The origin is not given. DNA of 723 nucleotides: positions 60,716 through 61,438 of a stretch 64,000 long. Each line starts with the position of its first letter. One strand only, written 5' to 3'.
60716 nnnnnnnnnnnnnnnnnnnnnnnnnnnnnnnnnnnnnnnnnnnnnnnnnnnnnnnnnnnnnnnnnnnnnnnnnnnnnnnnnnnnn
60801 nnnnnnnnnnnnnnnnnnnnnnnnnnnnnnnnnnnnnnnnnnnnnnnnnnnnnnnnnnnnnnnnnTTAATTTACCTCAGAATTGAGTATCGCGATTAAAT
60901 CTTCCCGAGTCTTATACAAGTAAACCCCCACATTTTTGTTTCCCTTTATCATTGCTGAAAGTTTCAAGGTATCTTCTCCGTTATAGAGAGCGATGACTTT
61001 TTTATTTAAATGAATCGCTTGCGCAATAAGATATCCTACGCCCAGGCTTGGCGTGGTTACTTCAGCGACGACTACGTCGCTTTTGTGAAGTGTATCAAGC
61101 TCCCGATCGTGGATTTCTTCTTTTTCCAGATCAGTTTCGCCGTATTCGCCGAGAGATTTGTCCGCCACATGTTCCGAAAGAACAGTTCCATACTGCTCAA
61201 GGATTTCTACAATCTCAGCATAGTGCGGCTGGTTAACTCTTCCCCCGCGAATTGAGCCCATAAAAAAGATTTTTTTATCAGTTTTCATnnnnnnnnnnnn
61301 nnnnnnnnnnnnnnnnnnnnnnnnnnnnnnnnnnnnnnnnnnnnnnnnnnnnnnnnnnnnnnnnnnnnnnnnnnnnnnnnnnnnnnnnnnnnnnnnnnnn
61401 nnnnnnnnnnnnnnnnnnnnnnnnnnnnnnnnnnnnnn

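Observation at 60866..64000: TrmB-like regulator coupled to a DNPH1/Rcl-like deoxynucleotide N-glycosidase, divergent from a MazG-like pyrophosphohydrolase: candidate nucleotide-sanitising or defence module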

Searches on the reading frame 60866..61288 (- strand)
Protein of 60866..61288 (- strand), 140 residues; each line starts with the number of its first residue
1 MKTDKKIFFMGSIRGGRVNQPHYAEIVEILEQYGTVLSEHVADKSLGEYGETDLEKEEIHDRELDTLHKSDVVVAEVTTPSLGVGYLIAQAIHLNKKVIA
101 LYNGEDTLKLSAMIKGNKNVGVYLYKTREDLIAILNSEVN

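Call 3: search_protein_families(library=pfam, proteins=[window:60866-61288:-], max_evalue=1)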
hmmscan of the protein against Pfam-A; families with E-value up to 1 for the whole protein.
window:60866-61288:- (140 aa): 2 families
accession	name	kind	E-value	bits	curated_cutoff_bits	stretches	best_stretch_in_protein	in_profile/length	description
PF05014.21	Nuc_deoxyrib_tr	-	5.2e-09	36.7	28.8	1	7-108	1-103/117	Nucleoside 2-deoxyribosyltransferase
PF15891.11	Nuc_deoxyri_tr2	-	0.036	14.8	30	1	5-100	2-100/105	Nucleoside 2-deoxyribosyltransferase like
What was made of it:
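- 60866..61288 (-): DNPH1/Rcl-family nucleotide N-glycosidase, 140 aa, of the 'Glu/Phe-type' subfamily. Nucleophile E76 and phosphate-binding S12-I13-R14-G15, S81 and S111 are conserved. F8 stands at the DNPH1 Tyr24 site and E63 at the Asp80 site. Pfam PF05014, 36.7 bits (call 3).
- Checked: The 140-aa ORF at 60866-61288(-) hits Pfam Nuc_deoxyrib_tr at 36.7 bits against a cut-off of 28.8 (call 3).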

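Call 9: search_protein_families(library=phrogs, proteins=[window:60866-61288:-], max_evalue=1)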
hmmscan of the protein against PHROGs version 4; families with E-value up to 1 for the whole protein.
window:60866-61288:- (140 aa): 3 families
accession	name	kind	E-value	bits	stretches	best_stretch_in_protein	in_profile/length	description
phrog_1817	-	DNA, RNA and nucleotide metabolism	0.0091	16.6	1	39-104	46-112/192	nucleoside 2-deoxyribosyltransferase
phrog_6016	-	unknown function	0.092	14.1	1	15-46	13-44/87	-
phrog_34106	-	unknown function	0.36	11.5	1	8-21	10-23/37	-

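Call 10: search_protein_families(library=ncbifam, proteins=[window:60866-61288:-], max_evalue=1)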
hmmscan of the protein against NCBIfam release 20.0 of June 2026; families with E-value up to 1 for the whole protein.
window:60866-61288:- (140 aa): 1 family
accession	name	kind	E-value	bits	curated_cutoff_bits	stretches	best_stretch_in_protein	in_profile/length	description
NF043056.1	T4SS_LegK1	equivalog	0.018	13.7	550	1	25-95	417-489/516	Dot/Icm T4SS effector kinase LegK1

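Call 11: search_protein_families(library=padloc, proteins=[window:60866-61288:-], max_evalue=1)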
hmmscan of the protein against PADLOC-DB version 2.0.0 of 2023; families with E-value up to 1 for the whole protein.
window:60866-61288:- (140 aa): 0 families

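Call 12: search_solved_structures(query=window:60866-61288:-, max_evalue=1, show_alignments=3)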
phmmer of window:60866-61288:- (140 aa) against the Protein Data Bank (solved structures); distinct sequences matched with E-value up to 1: 14.
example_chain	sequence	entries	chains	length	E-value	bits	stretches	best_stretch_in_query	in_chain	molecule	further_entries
4fyh_A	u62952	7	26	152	9.1e-27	97.1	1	5-118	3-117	Deoxyribonucleoside 5'-monophosphate N-glycosidase | 2'-deoxynucleoside 5'-phosphate N-hydrolase 1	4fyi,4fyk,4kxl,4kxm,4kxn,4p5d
2khz_A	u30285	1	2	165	9.6e-27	97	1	6-118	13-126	c-Myc-responsive protein Rcl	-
8rqd_C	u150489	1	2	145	9.8e-27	97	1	7-118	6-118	2'-deoxynucleoside 5'-phosphate N-hydrolase 1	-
2klh_A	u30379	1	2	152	1.3e-26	96.6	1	5-118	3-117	c-Myc-responsive protein Rcl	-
8qhq_A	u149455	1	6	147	1.8e-26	96.1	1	7-118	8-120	2'-deoxynucleoside 5'-phosphate N-hydrolase 1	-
9da1_A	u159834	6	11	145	2.4e-26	95.7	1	7-118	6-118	5-hydroxymethyl-dUMP N-hydrolase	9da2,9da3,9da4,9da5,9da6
8os9_A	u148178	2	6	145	2.5e-26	95.7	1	7-118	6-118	2'-deoxynucleoside 5'-phosphate N-hydrolase 1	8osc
9i3q_A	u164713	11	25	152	2.9e-26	95.4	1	7-119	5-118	5-hydroxymethyl-dUMP N-hydrolase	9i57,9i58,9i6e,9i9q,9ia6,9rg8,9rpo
4p5e_A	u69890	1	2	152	2.9e-26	95.4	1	7-118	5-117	2'-deoxynucleoside 5'-phosphate N-hydrolase 1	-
8rps_C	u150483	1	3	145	4.8e-26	94.7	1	7-118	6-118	2'-deoxynucleoside 5'-phosphate N-hydrolase 1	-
8rpt_B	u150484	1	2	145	6.6e-26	94.3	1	7-118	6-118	2'-deoxynucleoside 5'-phosphate N-hydrolase 1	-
8qhr_A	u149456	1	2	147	6.8e-26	94.2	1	7-118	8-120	2'-deoxynucleoside 5'-phosphate N-hydrolase 1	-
4r5d_A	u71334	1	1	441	0.035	17.6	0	24-72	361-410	Leucine rich repeat protein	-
4r6g_A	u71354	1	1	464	0.27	14.7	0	23-70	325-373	leucine rich repeats DLRR_K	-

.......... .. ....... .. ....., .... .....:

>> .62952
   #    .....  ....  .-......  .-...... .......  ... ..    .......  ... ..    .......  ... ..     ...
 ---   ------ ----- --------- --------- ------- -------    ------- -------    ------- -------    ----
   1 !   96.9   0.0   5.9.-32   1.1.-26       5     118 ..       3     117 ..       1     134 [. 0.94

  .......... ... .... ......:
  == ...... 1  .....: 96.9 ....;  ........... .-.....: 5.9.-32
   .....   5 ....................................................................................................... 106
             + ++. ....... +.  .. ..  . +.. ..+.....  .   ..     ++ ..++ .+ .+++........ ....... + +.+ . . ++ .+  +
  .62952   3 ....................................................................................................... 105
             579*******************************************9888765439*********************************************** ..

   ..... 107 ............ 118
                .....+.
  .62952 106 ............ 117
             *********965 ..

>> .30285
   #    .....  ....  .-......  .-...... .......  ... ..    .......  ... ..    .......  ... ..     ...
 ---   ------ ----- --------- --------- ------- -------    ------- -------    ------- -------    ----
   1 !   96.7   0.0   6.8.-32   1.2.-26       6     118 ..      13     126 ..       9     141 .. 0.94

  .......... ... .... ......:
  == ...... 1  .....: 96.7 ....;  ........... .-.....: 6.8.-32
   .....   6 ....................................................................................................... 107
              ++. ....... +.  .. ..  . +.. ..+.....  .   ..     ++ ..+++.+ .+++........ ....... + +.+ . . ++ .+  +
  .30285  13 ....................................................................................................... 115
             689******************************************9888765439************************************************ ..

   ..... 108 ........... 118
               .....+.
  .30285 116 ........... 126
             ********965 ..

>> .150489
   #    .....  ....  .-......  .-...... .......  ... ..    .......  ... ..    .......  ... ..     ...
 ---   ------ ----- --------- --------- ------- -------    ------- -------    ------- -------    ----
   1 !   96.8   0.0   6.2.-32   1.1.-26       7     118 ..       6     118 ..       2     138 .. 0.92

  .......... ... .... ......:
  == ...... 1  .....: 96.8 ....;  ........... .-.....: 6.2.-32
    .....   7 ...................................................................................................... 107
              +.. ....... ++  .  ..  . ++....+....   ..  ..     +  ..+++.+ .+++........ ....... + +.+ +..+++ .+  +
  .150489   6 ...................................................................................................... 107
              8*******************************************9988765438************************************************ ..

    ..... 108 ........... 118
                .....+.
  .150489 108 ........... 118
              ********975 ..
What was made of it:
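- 60866..61288 (-): PDB DNPH1/Rcl, E 9e-27 (call 12).
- On DNPH1 / Rcl family (within the NDT superfamily): PDB phmmer gave 12 DNPH1/Rcl sequences at E 9e-27 to 7e-26 and no NDT at E<=1 (call 12). E76 aligns with it (call 12).
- Closest known: Mammalian DNPH1 / Rcl. Same: About 50% identity over 114 residues, E 9e-27 (call 12).
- Closest known: MilB / BcmB / BlsM. Different: No detectable pairwise similarity at E<=1 in the PDB search (call 12).
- Checked: It hits only DNPH1/Rcl structures in the PDB, at E 9e-27 and about 50% identity, with GSIRGGR, EHVAD, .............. and LSAMI aligned (call 12).
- DNPH1 homology (calls 3, 12). The window protein is far closer to DNPH1 than to MilB or BlsM; no MilB hit appeared at E<=1 (call 12).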

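Call 15: find_encoding_contigs(protein=window:60866-61288:-, flank=10000, max_places=6)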
Protein window:60866-61288:- (140 aa): no gene with exactly this product is on record in the collection.

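Call 17: find_homologous_proteins(query=window:60866-61288:-)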
Query window:60866-61288:- (140 aa): 2762 proteins with E <= 0.001 among 3204 candidates; the best 120 are listed.
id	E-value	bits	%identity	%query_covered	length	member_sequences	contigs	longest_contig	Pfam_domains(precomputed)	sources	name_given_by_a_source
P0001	7.7e-84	296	100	100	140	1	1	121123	PF05014.22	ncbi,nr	ncbi:MAG: nucleoside 2-deoxyribosyltransferase [Patescibacteria group bacterium]|nr:nucleoside 2-deo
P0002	6.6e-70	251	84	100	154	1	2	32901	PF05014.22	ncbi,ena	-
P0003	3.6e-69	249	86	98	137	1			PF05014.22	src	-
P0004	4.8e-69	248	83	100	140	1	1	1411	PF05014.22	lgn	-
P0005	1.5e-68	247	84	100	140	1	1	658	PF05014.22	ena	-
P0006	4.2e-68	245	83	99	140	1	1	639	PF05014.22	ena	-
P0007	7.0e-68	245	84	100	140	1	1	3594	PF05014.22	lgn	-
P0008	7.7e-68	245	83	99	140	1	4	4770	PF05014.22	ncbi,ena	-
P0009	1.6e-67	244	83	99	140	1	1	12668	PF05014.22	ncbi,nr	ncbi:MAG: nucleoside 2-deoxyribosyltransferase [bacterium]|nr:nucleoside 2-deoxyribosyltransferase [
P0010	1.1e-66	241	82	99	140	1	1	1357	PF05014.22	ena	-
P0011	1.2e-66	241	83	99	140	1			PF05014.22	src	-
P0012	7.6e-66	238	81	100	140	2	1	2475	PF05014.22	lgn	-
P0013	1.5e-65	237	81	99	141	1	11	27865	PF05014.22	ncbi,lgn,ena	-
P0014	5.1e-65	235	82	98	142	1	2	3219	PF05014.22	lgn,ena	-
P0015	2.7e-64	233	79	100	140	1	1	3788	PF05014.22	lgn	-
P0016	6.4e-64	232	79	100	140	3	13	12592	PF05014.22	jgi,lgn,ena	-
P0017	1.5e-62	227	79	99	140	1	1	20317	PF05014.22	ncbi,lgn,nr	ncbi:MAG: nucleoside 2-deoxyribosyltransferase [bacterium]|nr:nucleoside 2-deoxyribosyltransferase [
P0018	1.6e-61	224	80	95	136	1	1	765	PF05014.22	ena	-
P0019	1.2e-59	218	76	100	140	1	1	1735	PF05014.22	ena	-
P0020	3.6e-59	217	76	97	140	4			PF05014.22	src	-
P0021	8.3e-59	215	81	87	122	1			PF05014.22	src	-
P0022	6.3e-58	212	71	100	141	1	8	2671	PF05014.22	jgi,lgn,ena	-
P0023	9.2e-58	212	71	100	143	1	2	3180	PF05014.22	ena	-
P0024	1.2e-57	212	70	100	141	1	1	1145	PF05014.22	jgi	-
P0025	5.1e-57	210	70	100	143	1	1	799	PF05014.22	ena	-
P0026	5.4e-57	209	72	96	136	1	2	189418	PF05014.22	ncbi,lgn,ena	-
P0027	1.5e-56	208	71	96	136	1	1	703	PF05014.22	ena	-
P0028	4.1e-56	207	72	94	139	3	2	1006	PF05014.22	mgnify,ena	mgnify:CR=1 FL=1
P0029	5.6e-56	206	71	96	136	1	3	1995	PF05014.22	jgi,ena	-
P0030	4.8e-55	203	75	92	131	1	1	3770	PF05014.22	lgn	-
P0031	7.6e-55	203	79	86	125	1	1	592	PF05014.22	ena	-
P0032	3.0e-54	201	73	94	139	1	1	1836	PF05014.22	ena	-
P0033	8.6e-54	199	70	96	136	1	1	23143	PF05014.22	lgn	-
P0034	1.9e-53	198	71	95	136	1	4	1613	PF05014.22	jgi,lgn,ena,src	-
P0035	3.1e-53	197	72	94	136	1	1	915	PF05014.22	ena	-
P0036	2.0e-52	195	69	98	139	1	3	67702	PF05014.22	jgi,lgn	-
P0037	1.9e-50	188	64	95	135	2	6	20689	PF05014.22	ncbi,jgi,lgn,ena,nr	ncbi:MAG TPA: nucleoside 2-deoxyribosyltransferase [Patescibacteria group bacterium]|nr:nucleoside 2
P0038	9.2e-49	183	64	94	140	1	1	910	PF05014.22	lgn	-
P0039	1.5e-47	179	65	96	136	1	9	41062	PF05014.22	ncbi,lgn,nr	ncbi:MAG: nucleoside 2-deoxyribosyltransferase [Candidatus Magasanikbacteria bacterium]|nr:nucleosid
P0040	4.4e-47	177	65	94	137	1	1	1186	PF05014.22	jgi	-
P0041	2.9e-46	175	70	89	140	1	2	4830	PF05014.22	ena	-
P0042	6.8e-46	174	64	92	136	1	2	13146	PF05014.22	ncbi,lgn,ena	ncbi:MAG: nucleoside 2-deoxyribosyltransferase [Patescibacteria group bacterium]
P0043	3.5e-45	171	67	92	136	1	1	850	PF05014.22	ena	-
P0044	4.4e-45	171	63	93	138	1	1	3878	PF05014.22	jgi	jgi:2'-deoxynucleoside 5'-phosphate N-hydrolase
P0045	4.7e-45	171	67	96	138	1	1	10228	PF05014.22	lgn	-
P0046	5.8e-45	171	63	94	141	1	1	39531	PF05014.22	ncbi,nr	ncbi:nucleoside 2-deoxyribosyltransferase [Acetobacteraceae bacterium]|nr:nucleoside 2-deoxyribosylt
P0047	1.4e-44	169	60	96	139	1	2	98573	PF05014.22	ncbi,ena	-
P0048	1.5e-44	169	66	93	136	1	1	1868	PF05014.22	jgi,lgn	jgi:nucleoside 2-deoxyribosyltransferase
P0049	1.6e-44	169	64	93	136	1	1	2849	PF05014.22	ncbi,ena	-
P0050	1.6e-44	169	62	96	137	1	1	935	PF05014.22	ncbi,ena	-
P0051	2.1e-44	169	62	89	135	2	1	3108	PF05014.22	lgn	-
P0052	3.1e-44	168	61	95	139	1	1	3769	PF05014.22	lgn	-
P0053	4.6e-44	168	65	94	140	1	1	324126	PF05014.22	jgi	jgi:hypothetical protein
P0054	4.7e-44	168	63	95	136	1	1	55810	PF05014.22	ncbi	-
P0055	5.7e-44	167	62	93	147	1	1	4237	PF05014.22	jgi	jgi:2'-deoxynucleoside 5'-phosphate N-hydrolase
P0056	5.7e-44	167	62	93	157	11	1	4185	PF05014.22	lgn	-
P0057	9.8e-44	167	64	92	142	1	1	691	PF05014.22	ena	-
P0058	1.5e-43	166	59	89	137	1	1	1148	PF05014.22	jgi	jgi:2'-deoxynucleoside 5'-phosphate N-hydrolase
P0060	4.0e-43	165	58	96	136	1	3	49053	PF05014.22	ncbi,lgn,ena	-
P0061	4.4e-43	164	64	92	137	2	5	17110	PF05014.22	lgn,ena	-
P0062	5.1e-43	164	61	96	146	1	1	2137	PF05014.22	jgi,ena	-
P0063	5.3e-43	164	66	89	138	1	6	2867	PF05014.22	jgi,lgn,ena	-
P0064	7.4e-43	164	64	92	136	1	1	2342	PF05014.22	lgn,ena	-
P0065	1.4e-42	163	63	93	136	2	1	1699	PF05014.22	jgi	jgi:hypothetical protein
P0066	4.2e-42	161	68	81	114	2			PF05014.22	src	-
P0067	5.3e-42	161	56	96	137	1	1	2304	PF05014.22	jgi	jgi:hypothetical protein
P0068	6.4e-42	161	58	95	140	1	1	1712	PF05014.22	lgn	-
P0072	1.9e-41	159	58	96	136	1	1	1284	PF05014.22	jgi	jgi:nucleoside 2-deoxyribosyltransferase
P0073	2.0e-41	159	61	96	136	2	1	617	PF05014.22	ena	-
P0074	2.1e-41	159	55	93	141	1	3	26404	PF05014.22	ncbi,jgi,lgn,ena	-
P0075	3.7e-41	158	63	89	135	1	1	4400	PF05014.22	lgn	-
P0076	4.2e-41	158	61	94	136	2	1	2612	PF05014.22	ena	-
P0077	5.5e-41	158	65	94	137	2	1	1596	PF05014.22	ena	-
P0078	5.5e-41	158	58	94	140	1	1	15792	PF05014.22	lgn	-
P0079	6.3e-41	158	55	93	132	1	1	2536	PF05014.22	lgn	-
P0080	9.3e-41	157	62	94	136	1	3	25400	PF05014.22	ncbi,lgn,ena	ncbi:MAG: nucleoside 2-deoxyribosyltransferase [Patescibacteria group bacterium]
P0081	1.0e-40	157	64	92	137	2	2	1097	PF05014.22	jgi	jgi:hypothetical protein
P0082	1.1e-40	157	58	92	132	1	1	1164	PF05014.22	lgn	-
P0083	1.1e-40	157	59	94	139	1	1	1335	PF05014.22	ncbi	-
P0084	1.5e-40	156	60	94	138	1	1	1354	PF05014.22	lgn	-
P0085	2.1e-40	156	63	93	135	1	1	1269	PF05014.22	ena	-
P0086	2.5e-40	156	61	92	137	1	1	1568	PF05014.22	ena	-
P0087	3.0e-40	155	61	89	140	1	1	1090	PF05014.22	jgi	jgi:2'-deoxynucleoside 5'-phosphate N-hydrolase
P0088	4.0e-40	155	58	93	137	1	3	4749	PF05014.22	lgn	-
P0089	4.9e-40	155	69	75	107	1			PF05014.22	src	-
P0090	4.9e-40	155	60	92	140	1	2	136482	PF05014.22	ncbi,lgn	-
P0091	5.1e-40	155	61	94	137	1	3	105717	PF05014.22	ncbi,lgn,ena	-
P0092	5.1e-40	155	60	93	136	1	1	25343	PF05014.22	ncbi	-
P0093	5.5e-40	154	57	92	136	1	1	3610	PF05014.22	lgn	-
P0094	6.0e-40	154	61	89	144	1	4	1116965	PF05014.22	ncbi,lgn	-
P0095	8.0e-40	154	63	89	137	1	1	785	PF05014.22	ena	-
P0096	1.8e-39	153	64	84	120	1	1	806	PF05014.22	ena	-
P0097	1.9e-39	153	60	90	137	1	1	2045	PF05014.22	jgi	-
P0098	2.2e-39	153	60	94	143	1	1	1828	PF05014.22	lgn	-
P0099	2.5e-39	152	61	92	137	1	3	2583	PF05014.22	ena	-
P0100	2.7e-39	152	59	96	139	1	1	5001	PF05014.22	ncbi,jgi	jgi:hypothetical protein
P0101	4.0e-39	152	60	90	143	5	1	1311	PF05014.22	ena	-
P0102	4.3e-39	152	59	94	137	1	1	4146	PF05014.22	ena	-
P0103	4.3e-39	152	58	93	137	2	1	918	PF05014.22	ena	-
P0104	5.5e-39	151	57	96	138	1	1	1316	PF05014.22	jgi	jgi:hypothetical protein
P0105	8.1e-39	151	62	89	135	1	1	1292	PF05014.22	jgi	jgi:2'-deoxynucleoside 5'-phosphate N-hydrolase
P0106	8.1e-39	151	58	92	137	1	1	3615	PF05014.22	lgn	-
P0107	8.4e-39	151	62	94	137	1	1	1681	PF05014.22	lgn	-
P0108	1.8e-38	150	57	92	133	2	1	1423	PF05014.22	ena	-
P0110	2.8e-38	149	55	92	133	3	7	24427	PF05014.22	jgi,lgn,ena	-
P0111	2.9e-38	149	60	92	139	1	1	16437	PF05014.22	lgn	-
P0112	3.5e-38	149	53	96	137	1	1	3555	PF05014.22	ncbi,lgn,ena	-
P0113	3.8e-38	149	55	93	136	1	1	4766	PF05014.22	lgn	-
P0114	4.3e-38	148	56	94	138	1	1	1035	PF05014.22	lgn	-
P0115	4.4e-38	148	56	94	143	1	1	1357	PF05014.22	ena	-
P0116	4.7e-38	148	56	95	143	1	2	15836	PF05014.22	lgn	-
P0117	6.2e-38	148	54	99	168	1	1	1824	PF05014.22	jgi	jgi:2'-deoxynucleoside 5'-phosphate N-hydrolase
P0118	1.0e-37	147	58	95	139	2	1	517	PF05014.22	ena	-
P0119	1.1e-37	147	59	90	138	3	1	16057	PF05014.22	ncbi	-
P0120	1.1e-37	147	56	93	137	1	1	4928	PF05014.22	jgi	jgi:nucleoside 2-deoxyribosyltransferase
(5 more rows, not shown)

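Call 18: find_encoding_contigs(protein=P0001, flank=10000, max_places=4)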
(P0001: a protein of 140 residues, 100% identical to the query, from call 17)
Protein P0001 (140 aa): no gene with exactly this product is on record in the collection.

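Call 19: find_encoding_contigs(protein=P0002, flank=10000, max_places=4)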
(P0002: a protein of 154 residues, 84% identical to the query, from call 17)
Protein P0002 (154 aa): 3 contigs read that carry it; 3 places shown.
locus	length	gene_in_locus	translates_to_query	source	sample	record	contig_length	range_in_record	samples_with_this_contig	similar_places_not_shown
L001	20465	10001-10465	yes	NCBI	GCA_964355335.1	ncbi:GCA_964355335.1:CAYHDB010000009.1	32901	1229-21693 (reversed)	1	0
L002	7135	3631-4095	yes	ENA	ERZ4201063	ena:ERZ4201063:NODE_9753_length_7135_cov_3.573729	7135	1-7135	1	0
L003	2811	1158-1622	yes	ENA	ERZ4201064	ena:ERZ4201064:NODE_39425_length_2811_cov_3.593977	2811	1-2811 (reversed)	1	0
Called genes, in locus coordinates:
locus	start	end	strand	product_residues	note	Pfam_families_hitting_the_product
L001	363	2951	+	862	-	PF00133:tRNA-synt_1, PF09334:tRNA-synt_1g (weak), PF00133:tRNA-synt_1, PF08264:Anticodon_1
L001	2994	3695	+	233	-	PF13367:PrsW-protease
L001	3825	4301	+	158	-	PF00011:HSP20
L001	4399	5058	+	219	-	PF03167:UDG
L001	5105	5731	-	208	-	PF12917:YfbR-like, PF13023:HD_3, PF01966:HD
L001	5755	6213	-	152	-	-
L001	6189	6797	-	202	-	PF00334:NDK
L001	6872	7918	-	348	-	-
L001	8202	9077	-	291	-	-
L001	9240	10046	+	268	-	PF01978:TrmB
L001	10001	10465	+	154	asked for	PF05014:Nuc_deoxyrib_tr (weak)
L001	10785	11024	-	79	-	-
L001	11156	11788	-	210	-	-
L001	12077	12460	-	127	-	PF04977:DivIC (weak)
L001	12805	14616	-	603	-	PF00009:GTP_EFTU, PF03144:GTP_EFTU_D2 (weak), PF14492:EFG_III (weak), PF00679:EFG_C, PF06421:LepA_C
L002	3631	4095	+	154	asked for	PF05014:Nuc_deoxyrib_tr (weak)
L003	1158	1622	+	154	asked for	PF05014:Nuc_deoxyrib_tr (weak)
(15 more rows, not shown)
